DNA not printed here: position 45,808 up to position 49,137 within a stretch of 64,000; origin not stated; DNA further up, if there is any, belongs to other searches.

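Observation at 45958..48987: Tandem-duplicated PilB/GspE secretion ATPase: two complete motor modules in one 1009-aa chain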

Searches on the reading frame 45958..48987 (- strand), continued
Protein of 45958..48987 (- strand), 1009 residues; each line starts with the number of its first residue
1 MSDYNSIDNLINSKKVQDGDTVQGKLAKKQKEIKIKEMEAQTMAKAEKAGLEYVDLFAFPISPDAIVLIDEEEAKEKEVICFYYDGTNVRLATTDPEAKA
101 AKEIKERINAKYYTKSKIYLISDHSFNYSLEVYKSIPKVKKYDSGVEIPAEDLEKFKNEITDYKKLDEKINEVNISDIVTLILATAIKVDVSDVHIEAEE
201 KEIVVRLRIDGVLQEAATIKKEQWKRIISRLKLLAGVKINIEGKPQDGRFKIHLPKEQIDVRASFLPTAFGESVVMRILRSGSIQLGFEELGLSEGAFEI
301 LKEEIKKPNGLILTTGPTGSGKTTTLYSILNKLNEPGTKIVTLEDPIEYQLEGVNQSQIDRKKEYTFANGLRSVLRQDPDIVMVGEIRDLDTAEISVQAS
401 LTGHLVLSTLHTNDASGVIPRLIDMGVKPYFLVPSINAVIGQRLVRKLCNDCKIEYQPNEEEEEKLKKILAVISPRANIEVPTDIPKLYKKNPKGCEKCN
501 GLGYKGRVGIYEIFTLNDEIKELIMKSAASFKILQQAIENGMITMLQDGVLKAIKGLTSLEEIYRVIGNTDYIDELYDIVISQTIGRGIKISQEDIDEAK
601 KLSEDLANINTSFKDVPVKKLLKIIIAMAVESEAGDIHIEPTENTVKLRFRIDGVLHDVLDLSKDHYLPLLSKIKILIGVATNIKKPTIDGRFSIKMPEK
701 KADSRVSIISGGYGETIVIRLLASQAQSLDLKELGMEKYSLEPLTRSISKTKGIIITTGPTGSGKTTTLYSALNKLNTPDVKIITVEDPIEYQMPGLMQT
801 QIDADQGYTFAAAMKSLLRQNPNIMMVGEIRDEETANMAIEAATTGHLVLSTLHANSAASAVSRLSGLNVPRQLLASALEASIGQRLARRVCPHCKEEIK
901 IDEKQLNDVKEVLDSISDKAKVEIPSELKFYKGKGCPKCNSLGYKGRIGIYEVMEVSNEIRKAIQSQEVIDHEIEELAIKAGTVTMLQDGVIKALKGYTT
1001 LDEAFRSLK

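Call 44: find_encoding_contigs(protein=P0271, flank=10000, max_places=1)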
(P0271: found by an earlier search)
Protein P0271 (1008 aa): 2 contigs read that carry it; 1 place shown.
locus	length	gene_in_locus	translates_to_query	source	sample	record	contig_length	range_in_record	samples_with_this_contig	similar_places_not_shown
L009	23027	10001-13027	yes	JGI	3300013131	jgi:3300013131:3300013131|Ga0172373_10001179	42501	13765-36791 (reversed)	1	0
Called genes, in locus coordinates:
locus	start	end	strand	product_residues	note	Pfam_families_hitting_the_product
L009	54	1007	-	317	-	PF21694:DNA_pol3_delta_C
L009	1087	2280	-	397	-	PF11258:DUF3048, PF17479:DUF3048_C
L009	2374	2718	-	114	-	-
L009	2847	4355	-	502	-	PF02310:B12-binding, PF04055:Radical_SAM, PF13282:DUF4070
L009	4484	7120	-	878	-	PF02739:5_3_exonuc_N, PF01367:5_3_exonuc, PF22619:DNA_polI_exo1 (weak), PF00476:DNA_pol_A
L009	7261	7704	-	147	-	PF02367:TsaE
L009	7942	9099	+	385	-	-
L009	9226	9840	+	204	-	-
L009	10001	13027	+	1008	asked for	PF05157:MshEN (weak), PF13401:AAA_22 (faint), PF00437:T2SSE, PF00004:AAA (faint), PF00005:ABC_tran (faint), PF01637:ATPase_2 (faint), PF02492:cobW (faint), PF00437:T2SSE, +11 more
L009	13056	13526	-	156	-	PF00856:SET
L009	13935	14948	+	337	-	PF06068:TIP49 (faint), PF05496:RuvB_N, PF07728:AAA_5, PF00004:AAA, PF17864:AAA_lid_4, PF05491:WHD_RuvB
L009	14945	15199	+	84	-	-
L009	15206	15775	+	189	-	PF03703:bPH_2 (weak)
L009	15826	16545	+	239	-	PF20772:TACO1_YebC_N, PF01709:Transcrip_reg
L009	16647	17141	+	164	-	PF02075:RuvC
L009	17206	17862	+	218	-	PF14402:7TM_transglut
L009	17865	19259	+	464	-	PF14397:ATPgrasp_ST, PF08443:RimK (faint), PF05618:RimB-like (weak)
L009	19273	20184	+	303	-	PF08443:RimK, PF07478:Dala_Dala_lig_C (faint), PF02955:GSH-S_ATP (weak)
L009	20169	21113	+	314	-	PF14397:ATPgrasp_ST (faint), PF02955:GSH-S_ATP, PF08443:RimK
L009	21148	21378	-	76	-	-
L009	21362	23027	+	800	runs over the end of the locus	PF00912:Transgly, PF00905:Transpeptidase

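Call 46: find_related_loci(query=window:45958-48987:-, collection=genome_contigs, flank=10000)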
Query window:45958-48987:- (1009 aa) in genome_contigs; peptide patterns used: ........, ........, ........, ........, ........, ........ (x = any residue, [..] = any of these).
599 stretches matched a pattern (row limit reached: there are more); 592 encode a relative of the query (tblastn E <= 1e-3); the best 80 are kept; 80 distinct loci.
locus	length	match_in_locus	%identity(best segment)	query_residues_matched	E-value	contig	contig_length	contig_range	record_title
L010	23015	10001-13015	66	1-1006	0e+0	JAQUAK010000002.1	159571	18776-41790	MAG: Patescibacteria group bacterium isolate STC_82 NODE_227_length_159571_cov_7.346065_Sandtown_C, whole genome shotgun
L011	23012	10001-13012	66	1-1006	0e+0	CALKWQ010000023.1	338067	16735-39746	MAG TPA_asm: uncultured bacterium isolate SRR6007447_bin.26_CONCOCT_v1.1_MAG genome assembly, contig: ERZ724101.3, whole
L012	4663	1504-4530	65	1-1009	0e+0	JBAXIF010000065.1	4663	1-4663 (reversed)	MAG: Candidatus Falkowbacteria bacterium isolate ELA342 MAG342_65, whole genome shotgun sequence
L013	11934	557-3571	64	1-1006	0e+0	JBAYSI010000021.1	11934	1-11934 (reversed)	MAG: Patescibacteria group bacterium isolate SO_2016_LW2_67 scaffold11134_LW138R_2016, whole genome shotgun sequence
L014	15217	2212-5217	64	2-1006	0e+0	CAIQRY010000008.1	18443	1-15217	uncultured bacterium isolate AM-lipid-02-D9_bin-0787 genome assembly, contig: bin-0787:08/68, whole genome shotgun seque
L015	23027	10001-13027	63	3-1006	0e+0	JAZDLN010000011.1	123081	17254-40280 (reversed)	MAG: Candidatus Falkowbacteria bacterium isolate MEGAHIT-group-0.601 k141_11797556, whole genome shotgun sequence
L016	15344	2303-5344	63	1-1006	0e+0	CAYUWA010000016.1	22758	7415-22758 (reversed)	MAG TPA_asm: uncultured Gammaproteobacteria bacterium isolate binchicken_co113_83 genome assembly, contig: NODE_2508_len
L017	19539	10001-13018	64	1-1009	0e+0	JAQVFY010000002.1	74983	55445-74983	MAG: Patescibacteria group bacterium isolate STE_17 NODE_532_length_74983_cov_4.624198_Sandtown_E, whole genome shotgun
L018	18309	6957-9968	64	1-1006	0e+0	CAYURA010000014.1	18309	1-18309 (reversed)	MAG TPA_asm: uncultured Gammaproteobacteria bacterium isolate SRP192927_co2_129 genome assembly, contig: NODE_4841_lengt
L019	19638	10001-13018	63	1-1009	0e+0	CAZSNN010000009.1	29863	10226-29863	MAG TPA_asm: uncultured Gammaproteobacteria bacterium isolate binchicken_co45_657 genome assembly, contig: NODE_2301_len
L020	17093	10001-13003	63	6-1006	0e+0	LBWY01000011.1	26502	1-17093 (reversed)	MAG: Parcubacteria group bacterium GW2011_GWE2_39_37 UT48_C0011, whole genome shotgun sequence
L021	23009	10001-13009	62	1-1006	0e+0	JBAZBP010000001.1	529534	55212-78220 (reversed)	MAG: Patescibacteria group bacterium isolate SO_2017_GW1_115 NODE_100_length_529534_cov_2.059285_OW334_2017, whole genom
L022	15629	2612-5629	63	1-1006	0e+0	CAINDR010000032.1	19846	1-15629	Candidatus Falkowbacteria bacterium isolate Loclat_bin-10343 genome assembly, contig: bin-10343:32/64, whole genome shot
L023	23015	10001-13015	64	1-1006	0e+0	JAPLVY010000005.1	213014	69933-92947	MAG: Candidatus Falkowbacteria bacterium isolate LacPavin_0818_WC55_MAG_40_9 LacPavin_0818_WC55_scaffold_42013, whole ge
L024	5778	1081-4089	62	1-1008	0e+0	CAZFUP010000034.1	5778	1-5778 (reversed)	MAG TPA_asm: uncultured Gammaproteobacteria bacterium isolate SRP239243_co1_442 genome assembly, contig: NODE_25048_leng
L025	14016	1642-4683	61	1-1009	0e+0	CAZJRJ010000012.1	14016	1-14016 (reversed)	MAG TPA_asm: uncultured Gammaproteobacteria bacterium isolate binchicken_co181_594 genome assembly, contig: NODE_7821_le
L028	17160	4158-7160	58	6-1009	0e+0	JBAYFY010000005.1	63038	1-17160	MAG: Candidatus Buchananbacteria bacterium isolate SO_2016_GW1_112 scaffold00967_OW334_2016, whole genome shotgun sequen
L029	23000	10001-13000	58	5-1006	0e+0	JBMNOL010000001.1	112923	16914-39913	MAG: Patescibacteria group bacterium isolate SBF912SR1HQ0047 scaffold_370_c1, whole genome shotgun sequence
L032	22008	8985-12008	67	1-1009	0e+0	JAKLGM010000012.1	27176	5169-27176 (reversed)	MAG: Patescibacteria group bacterium isolate RA.bin4 RA.bin4_12, whole genome shotgun sequence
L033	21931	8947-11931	47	17-1006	0e+0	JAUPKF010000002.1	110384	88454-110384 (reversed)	MAG: Patescibacteria group bacterium isolate erpe_2018_pw_0hr_WHONDRS-PP48-000085_A_bin.1 scaffold_5, whole genome shotg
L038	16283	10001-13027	45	10-1009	0e+0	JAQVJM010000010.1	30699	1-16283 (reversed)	MAG: Candidatus Moraniibacteriota bacterium isolate STE_63 NODE_2956_length_30699_cov_16.501112_Sandtown_E, whole genome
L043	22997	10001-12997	42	23-1009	0e+0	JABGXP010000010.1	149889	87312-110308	MAG: bacterium isolate SI034_bin78 k141_1006092, whole genome shotgun sequence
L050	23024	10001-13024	64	4-1009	0e+0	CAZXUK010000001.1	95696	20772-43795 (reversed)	MAG TPA_asm: uncultured Gammaproteobacteria bacterium isolate binchicken_co13_442 genome assembly, contig: NODE_105_leng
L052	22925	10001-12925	44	39-1006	0e+0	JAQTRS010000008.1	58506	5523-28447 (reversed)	MAG: Candidatus Moraniibacteriota bacterium isolate STB_169 NODE_1079_length_58506_cov_5.502629_Sandtown_B, whole genome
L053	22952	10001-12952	42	25-1006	0e+0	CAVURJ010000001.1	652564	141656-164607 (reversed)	MAG: Candidatus Moranbacteria bacterium isolate MFD09730.bin.1.17 genome assembly, contig: contig_20098, whole genome sh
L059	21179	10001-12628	46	128-1003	0e+0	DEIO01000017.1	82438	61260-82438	MAG TPA_asm: Patescibacteria group bacterium UBA2772 UBA2772_contig_6241, whole genome shotgun sequence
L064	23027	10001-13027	89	1-1009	0e+0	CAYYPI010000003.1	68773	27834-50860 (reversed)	MAG TPA_asm: uncultured Gammaproteobacteria bacterium isolate SRP252850_co1_249 genome assembly, contig: NODE_437_length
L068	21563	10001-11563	43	37-1009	8e-127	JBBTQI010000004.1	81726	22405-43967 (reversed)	MAG: Patescibacteria group bacterium isolate H43-bin163_1 H43_bin163_1_000000000004, whole genome shotgun sequence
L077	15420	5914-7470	42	47-1009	1e-117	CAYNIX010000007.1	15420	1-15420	MAG TPA_asm: uncultured Candidatus Saccharibacteria bacterium isolate binchicken_co22_215 genome assembly, contig: NODE_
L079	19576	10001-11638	42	34-1009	2e-114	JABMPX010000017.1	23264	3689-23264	MAG: Parcubacteria group bacterium isolate bin.79 k141_4267910, whole genome shotgun sequence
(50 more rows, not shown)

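Call 50: predict_structure(protein=window:45958-48987:-)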
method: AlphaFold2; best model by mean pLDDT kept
length: 1009 residues; sequences in the alignment: 1
mean_pLDDT: 34.3   pTM: 0.23
mean pLDDT of the five models: 34.3, 28.9, 27.4, 25.7, 25.5
residues with pLDDT >= 90: 0; 70-90: 0; 50-70: 14; < 50: 995
segments of 3 or more residues with pLDDT < 50: 1-240, 255-600, 602-659, 663-1009
pLDDT, mean of each block of 10 residues (from residue 1): 27 26 33 30 29 24 28 34 33 35 33 29 27 28 33 33 31 34 38 39 44 43 46 42 50 43 30 32 31 36 38 32 34 36 29 27 31 34 32 28 32 36 35 31 35 36 36 30 34 39 32 34 39 36 35 42 41 35 34 43 42 46 47 40 45 41 44 34 27 32 31 30 31 32 29 31 32 33 28 21 31 35 33 37 34 33 36 36 35 31 38 37 32 30 28 32 34 31 32 42 39
secondary structure, 60 per line:
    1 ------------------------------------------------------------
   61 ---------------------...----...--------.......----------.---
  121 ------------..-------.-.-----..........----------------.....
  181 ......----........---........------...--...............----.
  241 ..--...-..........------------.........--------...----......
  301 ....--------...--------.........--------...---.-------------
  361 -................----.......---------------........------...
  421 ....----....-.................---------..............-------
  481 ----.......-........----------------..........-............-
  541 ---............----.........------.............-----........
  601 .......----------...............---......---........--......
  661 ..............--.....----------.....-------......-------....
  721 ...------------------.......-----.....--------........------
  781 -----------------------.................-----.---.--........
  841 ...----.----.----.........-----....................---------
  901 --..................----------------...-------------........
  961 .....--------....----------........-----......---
elements in order (helices of 4 or more, strands of 3 or more residues): E82-84 E89-91 H100-106 H150-159 H176-186 E191-198 E202-209 H221-235 E240-242 E249-255 H271-279 H295-304 E313-315 H324-332 E341-343 H362-377 E382-388 E404-411 H418-424 H434-450 H460-473 H485-491 H493-500 H517-526 H528-539 H544-555 H560-568 H575-587 H593-607 H618-632 E636-641 E645-652 E655-663 H664-674 H677-681 E692-696 E704-709 E717-723 H742-748 E754-758 H767-774 H804-820 H833-843 H858-866 H872-891 H903-920 H953-965 H974-977 H988-995 H1001-1006
